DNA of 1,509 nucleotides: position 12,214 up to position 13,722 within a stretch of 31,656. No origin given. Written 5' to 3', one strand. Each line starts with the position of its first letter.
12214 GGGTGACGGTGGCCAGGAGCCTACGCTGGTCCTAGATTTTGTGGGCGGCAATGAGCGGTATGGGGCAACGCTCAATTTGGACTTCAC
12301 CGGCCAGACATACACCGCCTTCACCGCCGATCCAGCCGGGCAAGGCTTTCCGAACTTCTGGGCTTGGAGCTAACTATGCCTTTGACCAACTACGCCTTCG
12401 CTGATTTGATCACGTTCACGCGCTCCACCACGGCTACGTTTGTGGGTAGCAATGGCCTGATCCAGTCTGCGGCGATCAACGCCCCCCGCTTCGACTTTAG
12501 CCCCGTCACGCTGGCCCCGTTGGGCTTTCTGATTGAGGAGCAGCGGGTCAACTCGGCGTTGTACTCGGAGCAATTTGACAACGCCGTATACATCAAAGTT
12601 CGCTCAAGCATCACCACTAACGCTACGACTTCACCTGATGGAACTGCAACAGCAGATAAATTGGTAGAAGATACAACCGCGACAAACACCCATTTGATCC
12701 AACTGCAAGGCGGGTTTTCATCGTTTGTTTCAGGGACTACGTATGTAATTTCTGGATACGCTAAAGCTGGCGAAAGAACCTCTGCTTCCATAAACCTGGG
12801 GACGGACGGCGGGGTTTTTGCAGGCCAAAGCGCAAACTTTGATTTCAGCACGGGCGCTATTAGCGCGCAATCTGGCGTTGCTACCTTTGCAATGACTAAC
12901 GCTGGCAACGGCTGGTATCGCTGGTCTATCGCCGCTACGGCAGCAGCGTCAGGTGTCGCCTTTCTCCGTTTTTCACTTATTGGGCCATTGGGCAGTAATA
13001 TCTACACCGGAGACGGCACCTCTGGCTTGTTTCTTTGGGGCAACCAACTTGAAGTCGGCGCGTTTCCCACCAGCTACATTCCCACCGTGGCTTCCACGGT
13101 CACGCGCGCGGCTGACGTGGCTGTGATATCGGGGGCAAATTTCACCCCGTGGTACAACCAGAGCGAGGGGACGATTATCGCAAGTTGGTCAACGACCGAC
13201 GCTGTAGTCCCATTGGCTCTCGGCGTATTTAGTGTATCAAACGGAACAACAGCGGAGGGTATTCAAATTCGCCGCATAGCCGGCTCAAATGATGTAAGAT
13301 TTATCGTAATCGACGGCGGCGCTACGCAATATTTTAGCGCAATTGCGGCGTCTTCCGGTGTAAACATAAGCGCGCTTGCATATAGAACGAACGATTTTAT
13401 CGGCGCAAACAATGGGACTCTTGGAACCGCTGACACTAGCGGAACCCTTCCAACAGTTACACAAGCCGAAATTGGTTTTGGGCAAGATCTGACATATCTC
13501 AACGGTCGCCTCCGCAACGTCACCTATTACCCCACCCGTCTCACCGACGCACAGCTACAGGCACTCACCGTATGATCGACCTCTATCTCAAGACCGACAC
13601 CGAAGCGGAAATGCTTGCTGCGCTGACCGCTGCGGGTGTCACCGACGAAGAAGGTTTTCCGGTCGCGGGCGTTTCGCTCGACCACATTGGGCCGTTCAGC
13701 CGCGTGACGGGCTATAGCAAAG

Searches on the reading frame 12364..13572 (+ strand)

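Call 98: search_protein_families(library=phrogs, proteins=[window:12364-13572:+], max_evalue=0.00001)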
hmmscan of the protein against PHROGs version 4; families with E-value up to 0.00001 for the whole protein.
window:12364-13572:+ (403 aa): 4 families
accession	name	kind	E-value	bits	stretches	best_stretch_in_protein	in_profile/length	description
phrog_5939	-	tail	8.4e-87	293.4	1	10-402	365-761/801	tail protein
phrog_34853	-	unknown function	3.8e-44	152.2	1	17-253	33-265/555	-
phrog_1419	-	tail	2.7e-19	69.9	1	15-399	400-790/793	tail protein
phrog_11600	-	unknown function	2.2e-13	51.3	1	57-256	102-295/343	-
